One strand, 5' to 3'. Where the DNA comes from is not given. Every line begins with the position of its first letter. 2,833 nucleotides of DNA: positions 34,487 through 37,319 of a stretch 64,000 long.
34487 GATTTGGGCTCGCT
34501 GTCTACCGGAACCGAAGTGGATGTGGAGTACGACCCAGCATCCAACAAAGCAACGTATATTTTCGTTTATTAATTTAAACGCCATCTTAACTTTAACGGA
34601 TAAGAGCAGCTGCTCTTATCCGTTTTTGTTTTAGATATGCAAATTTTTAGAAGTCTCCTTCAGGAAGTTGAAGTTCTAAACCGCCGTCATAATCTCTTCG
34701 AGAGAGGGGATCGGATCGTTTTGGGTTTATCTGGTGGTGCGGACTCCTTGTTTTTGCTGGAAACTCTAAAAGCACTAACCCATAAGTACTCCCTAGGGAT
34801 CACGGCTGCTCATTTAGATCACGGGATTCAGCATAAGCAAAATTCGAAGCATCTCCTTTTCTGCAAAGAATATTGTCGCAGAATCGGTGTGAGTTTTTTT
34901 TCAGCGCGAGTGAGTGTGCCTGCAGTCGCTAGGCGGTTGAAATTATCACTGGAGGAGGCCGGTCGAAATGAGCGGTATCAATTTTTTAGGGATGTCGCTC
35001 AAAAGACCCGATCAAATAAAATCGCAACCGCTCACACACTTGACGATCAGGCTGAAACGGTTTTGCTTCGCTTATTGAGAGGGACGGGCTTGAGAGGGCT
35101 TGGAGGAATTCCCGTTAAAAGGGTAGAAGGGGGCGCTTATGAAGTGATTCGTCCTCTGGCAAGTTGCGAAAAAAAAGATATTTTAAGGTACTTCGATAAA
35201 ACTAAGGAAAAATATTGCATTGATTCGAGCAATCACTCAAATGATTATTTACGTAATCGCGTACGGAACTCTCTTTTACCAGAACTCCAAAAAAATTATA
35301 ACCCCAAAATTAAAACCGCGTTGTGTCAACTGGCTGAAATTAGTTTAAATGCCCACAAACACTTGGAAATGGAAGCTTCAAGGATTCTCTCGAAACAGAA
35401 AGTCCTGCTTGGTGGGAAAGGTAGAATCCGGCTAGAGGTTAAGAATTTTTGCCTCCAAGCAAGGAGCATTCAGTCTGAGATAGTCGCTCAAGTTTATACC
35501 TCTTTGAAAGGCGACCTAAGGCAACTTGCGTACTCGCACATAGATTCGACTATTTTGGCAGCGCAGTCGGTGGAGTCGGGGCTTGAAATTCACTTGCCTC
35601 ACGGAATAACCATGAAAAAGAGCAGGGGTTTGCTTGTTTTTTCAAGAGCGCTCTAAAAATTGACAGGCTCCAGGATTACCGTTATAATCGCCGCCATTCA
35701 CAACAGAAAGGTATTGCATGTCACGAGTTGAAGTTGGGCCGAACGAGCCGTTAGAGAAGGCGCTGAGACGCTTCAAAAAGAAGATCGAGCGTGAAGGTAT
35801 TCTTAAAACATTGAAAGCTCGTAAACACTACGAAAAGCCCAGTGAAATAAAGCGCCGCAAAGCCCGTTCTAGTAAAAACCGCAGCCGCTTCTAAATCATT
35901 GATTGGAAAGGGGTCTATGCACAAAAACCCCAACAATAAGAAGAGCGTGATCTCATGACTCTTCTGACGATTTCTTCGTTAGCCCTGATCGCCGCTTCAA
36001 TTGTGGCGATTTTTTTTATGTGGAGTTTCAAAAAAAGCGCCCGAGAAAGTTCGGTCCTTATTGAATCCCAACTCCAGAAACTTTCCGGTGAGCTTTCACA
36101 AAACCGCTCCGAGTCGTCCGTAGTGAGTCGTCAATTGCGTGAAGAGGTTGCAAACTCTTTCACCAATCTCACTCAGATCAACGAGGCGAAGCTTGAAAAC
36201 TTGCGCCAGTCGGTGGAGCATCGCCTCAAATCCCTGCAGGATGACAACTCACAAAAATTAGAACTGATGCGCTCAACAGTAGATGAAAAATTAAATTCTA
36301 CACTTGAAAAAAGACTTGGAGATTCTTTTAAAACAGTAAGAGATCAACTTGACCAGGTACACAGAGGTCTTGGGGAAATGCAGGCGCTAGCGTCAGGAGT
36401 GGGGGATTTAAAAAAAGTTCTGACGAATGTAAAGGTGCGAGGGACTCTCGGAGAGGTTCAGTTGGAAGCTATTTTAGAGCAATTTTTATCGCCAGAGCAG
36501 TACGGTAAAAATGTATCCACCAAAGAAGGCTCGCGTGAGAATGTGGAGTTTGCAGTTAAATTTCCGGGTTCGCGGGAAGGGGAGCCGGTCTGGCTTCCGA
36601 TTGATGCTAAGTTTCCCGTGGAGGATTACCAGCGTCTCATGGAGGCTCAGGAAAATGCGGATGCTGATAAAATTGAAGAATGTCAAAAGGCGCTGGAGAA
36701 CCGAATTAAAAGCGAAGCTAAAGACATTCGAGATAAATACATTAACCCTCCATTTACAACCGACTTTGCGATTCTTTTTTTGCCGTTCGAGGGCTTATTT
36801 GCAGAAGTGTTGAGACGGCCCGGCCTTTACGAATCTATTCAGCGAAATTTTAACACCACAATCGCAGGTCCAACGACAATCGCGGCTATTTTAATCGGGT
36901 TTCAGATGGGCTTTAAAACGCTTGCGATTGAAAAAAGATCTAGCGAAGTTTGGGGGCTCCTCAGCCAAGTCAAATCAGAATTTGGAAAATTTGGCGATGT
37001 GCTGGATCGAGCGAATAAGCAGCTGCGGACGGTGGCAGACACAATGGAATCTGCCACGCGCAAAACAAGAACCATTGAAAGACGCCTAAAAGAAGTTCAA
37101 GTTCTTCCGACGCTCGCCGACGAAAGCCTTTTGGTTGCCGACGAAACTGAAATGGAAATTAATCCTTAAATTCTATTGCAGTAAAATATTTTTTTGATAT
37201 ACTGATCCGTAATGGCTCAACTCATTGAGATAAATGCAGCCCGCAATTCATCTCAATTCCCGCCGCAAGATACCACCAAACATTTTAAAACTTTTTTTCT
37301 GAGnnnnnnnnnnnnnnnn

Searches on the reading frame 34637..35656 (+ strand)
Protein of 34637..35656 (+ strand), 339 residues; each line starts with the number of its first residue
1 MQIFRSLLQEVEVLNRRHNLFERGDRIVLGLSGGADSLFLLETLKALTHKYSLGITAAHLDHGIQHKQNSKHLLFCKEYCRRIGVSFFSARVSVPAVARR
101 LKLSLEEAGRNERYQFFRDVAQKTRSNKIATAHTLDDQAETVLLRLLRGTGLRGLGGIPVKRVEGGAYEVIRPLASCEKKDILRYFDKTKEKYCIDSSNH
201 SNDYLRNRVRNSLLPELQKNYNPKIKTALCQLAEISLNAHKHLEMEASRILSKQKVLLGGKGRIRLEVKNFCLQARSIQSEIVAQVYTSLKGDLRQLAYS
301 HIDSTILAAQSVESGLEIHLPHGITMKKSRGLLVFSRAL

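Call 71: search_protein_families(library=pfam, proteins=[window:34637-35656:+], max_evalue=0.00001)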
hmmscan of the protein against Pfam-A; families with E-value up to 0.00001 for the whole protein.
window:34637-35656:+ (339 aa): 1 family
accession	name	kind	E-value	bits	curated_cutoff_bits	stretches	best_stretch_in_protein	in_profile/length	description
PF01171.26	ATP_bind_3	-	8.4e-49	166.2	27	1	27-211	2-181/182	PP-loop family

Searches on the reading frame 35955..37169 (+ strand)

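Call 71: search_protein_families(library=pfam, proteins=[window:35955-37169:+], max_evalue=0.00001)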
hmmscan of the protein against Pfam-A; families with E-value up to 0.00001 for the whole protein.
window:35955-37169:+ (404 aa): 1 family
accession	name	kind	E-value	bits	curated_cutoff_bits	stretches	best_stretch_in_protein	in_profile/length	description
PF02646.22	RmuC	-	8.6e-72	242.1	26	1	100-385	1-285/291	RmuC family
